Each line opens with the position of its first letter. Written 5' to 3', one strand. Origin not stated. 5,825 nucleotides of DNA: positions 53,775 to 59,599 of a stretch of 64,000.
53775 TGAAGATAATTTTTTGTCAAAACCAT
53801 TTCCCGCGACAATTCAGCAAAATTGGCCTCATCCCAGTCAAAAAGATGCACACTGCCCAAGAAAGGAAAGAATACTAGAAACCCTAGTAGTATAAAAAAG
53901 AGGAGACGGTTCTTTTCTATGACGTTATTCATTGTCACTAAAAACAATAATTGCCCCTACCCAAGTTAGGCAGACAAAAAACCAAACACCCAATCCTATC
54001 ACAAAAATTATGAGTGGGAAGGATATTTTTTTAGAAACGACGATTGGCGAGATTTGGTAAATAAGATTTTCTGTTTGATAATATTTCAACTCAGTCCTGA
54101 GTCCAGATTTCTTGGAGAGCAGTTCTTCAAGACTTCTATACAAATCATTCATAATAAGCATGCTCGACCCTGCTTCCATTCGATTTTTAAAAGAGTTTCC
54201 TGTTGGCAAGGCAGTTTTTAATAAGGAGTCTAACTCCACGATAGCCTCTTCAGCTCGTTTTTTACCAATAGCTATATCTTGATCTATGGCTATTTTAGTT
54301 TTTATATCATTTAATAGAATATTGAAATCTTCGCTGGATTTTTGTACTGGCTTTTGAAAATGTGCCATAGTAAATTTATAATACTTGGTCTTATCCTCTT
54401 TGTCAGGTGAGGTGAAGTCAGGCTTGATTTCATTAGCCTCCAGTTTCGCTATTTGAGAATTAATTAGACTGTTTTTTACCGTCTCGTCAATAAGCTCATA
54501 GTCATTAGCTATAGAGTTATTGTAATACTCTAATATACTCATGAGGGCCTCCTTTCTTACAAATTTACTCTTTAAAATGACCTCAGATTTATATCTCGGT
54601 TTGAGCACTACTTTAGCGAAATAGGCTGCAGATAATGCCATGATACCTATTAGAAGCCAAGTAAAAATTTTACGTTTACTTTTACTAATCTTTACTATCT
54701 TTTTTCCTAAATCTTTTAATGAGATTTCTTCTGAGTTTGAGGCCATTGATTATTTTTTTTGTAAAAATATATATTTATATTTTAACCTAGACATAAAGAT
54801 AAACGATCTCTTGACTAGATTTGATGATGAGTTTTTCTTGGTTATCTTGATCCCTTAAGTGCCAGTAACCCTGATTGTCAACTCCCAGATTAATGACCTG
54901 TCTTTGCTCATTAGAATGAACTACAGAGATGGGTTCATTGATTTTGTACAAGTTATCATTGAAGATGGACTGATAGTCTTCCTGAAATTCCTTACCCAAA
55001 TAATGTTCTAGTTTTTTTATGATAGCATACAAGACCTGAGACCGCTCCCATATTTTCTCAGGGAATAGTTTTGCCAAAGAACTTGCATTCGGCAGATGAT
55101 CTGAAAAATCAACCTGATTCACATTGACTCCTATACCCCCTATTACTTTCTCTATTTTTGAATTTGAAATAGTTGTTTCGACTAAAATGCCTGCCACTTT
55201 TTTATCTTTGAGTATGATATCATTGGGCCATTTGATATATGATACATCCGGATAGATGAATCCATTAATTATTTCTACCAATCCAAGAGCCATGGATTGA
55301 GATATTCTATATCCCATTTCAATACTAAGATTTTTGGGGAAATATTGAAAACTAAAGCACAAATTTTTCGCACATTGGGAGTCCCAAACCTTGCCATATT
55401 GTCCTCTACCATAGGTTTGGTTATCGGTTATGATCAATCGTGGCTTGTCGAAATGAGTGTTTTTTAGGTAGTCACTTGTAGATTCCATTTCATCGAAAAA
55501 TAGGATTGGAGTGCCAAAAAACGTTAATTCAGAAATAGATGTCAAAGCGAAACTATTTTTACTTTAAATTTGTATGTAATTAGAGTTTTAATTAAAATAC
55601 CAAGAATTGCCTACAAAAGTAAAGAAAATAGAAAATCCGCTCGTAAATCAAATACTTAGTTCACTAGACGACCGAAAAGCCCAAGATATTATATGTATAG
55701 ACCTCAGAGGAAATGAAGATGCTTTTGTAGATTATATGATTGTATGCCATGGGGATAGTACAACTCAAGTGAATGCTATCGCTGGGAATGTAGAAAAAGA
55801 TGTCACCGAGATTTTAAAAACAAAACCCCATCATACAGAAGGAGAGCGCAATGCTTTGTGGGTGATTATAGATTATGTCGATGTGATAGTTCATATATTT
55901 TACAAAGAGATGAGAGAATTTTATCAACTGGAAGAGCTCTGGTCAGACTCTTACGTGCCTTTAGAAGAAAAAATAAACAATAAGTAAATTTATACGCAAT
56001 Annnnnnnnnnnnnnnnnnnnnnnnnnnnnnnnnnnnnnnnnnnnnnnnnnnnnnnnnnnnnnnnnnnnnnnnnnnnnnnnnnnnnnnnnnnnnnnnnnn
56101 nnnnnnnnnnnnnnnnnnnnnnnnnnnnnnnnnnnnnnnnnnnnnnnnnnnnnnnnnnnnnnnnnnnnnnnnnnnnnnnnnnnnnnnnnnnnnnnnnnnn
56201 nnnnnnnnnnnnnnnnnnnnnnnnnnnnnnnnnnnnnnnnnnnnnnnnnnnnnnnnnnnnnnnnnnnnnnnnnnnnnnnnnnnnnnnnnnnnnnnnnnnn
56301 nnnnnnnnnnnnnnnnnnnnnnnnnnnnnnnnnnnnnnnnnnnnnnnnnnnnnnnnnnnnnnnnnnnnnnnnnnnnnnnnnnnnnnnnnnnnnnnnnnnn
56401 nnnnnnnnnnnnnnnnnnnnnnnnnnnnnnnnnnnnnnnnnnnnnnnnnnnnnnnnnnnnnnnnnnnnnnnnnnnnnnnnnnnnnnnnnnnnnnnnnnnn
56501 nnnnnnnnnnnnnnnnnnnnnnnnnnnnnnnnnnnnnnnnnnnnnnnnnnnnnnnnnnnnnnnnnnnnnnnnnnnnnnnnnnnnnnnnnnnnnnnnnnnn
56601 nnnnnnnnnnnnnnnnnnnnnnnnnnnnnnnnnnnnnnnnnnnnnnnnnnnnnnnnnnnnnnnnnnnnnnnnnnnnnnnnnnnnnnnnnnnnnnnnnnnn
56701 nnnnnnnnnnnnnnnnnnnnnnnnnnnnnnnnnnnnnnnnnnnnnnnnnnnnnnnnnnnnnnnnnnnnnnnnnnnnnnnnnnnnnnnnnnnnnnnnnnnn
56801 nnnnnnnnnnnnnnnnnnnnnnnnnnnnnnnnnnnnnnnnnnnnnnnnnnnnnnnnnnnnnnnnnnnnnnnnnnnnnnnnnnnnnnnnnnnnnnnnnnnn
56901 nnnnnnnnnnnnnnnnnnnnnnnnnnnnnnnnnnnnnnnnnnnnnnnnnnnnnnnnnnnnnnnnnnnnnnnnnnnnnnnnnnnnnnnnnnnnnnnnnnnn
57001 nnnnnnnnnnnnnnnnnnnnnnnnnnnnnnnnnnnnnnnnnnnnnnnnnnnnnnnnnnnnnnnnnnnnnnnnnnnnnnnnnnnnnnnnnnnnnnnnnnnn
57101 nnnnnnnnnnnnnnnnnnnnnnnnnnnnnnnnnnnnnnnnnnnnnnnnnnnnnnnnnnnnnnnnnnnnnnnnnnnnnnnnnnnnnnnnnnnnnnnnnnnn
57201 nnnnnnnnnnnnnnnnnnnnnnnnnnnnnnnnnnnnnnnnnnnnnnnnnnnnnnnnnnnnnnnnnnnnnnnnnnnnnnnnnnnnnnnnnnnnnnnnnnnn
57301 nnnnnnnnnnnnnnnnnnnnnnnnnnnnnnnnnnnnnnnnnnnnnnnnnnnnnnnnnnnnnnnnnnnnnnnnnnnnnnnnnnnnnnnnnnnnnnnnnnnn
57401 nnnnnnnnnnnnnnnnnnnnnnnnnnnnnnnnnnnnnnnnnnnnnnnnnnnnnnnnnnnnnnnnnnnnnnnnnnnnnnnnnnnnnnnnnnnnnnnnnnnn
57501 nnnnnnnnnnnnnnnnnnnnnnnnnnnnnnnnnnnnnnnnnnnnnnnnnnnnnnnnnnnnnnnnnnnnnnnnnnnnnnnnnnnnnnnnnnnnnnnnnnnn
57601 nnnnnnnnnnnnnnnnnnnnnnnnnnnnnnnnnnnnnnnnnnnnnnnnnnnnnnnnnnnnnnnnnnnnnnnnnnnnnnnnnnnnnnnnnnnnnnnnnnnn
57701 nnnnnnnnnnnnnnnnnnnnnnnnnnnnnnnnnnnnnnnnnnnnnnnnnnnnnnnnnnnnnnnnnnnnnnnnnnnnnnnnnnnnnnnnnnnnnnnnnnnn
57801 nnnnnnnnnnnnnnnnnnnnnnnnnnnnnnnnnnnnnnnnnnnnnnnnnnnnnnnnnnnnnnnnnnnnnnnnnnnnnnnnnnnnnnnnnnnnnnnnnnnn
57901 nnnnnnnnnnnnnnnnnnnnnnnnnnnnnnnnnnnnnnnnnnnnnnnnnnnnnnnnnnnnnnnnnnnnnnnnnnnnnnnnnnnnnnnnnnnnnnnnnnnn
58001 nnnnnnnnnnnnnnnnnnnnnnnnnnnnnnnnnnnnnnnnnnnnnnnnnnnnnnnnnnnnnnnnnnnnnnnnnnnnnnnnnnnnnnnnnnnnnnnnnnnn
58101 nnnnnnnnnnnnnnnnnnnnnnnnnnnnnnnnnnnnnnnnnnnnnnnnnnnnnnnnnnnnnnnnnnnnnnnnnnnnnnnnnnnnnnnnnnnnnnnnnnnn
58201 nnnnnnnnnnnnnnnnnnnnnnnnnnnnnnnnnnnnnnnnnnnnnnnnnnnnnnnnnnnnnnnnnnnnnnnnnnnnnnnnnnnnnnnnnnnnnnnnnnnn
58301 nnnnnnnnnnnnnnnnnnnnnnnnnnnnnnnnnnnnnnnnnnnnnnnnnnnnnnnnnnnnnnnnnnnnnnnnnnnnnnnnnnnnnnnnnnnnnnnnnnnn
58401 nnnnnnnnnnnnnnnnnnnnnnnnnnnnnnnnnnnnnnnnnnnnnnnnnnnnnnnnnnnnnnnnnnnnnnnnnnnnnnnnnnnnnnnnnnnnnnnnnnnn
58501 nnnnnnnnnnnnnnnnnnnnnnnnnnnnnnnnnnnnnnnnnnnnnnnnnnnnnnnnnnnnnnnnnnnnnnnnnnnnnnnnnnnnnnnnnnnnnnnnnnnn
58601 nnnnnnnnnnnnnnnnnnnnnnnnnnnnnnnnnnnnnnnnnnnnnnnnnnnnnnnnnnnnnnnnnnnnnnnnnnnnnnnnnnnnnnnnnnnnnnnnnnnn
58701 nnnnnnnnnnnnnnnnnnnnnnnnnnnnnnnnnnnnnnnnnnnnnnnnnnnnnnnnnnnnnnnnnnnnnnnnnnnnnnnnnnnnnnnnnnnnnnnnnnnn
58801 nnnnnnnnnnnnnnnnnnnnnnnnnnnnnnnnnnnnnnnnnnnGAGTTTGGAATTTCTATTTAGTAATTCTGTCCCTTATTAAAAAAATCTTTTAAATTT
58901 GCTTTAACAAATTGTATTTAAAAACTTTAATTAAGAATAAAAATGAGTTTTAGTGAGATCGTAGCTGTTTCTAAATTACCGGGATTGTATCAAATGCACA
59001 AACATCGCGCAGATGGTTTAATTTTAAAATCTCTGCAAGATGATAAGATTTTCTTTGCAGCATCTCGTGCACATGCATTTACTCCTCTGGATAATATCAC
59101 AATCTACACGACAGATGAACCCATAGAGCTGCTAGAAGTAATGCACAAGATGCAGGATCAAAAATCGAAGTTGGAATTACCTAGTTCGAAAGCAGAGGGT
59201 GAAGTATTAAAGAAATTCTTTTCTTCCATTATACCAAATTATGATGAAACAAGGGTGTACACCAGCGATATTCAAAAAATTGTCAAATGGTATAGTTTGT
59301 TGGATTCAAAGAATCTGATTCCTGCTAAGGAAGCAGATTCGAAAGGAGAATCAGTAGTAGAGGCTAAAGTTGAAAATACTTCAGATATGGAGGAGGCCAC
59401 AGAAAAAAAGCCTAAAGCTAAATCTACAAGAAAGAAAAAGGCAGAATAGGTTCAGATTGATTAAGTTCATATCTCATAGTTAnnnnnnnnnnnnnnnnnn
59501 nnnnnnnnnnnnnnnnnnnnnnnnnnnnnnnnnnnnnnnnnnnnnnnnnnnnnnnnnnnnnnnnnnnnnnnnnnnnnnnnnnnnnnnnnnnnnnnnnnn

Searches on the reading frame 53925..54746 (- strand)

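Call 23: search_protein_families(library=ncbifam, proteins=[window:53925-54746:-], max_evalue=0.01)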
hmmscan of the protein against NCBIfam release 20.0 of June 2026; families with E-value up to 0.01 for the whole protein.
window:53925-54746:- (273 aa): 0 families

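Call 24: search_protein_families(library=pfam, proteins=[window:53925-54746:-], max_evalue=0.01)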
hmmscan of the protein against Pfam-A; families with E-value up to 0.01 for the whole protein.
window:53925-54746:- (273 aa): 1 family
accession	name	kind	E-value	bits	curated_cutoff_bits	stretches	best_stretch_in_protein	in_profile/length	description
PF08125.19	Mannitol_dh_C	-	0.0038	17.2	30.7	1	80-133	26-79/190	Mannitol dehydrogenase C-terminal domain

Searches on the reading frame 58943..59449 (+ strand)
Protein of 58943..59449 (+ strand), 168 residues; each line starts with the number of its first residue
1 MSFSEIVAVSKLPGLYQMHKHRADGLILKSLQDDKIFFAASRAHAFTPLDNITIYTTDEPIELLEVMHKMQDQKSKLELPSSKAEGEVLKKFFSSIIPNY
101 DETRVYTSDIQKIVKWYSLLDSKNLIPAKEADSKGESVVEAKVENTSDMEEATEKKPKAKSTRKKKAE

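Call 23: search_protein_families(library=ncbifam, proteins=[window:58943-59449:+], max_evalue=0.01)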
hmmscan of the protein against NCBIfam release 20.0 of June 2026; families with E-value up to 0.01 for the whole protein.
window:58943-59449:+ (168 aa): 0 families

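Call 24: search_protein_families(library=pfam, proteins=[window:58943-59449:+], max_evalue=0.01)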
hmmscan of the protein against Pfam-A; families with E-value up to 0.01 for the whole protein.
window:58943-59449:+ (168 aa): 2 families
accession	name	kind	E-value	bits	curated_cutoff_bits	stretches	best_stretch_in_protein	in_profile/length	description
PF21186.2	DUF6852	-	1.6e-20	74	27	1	52-120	1-71/71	Domain of unknown function (DUF6852)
PF18347.7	DUF5606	-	3.4e-06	27.6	25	1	4-46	2-43/46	Domain of unknown function (DUF5606)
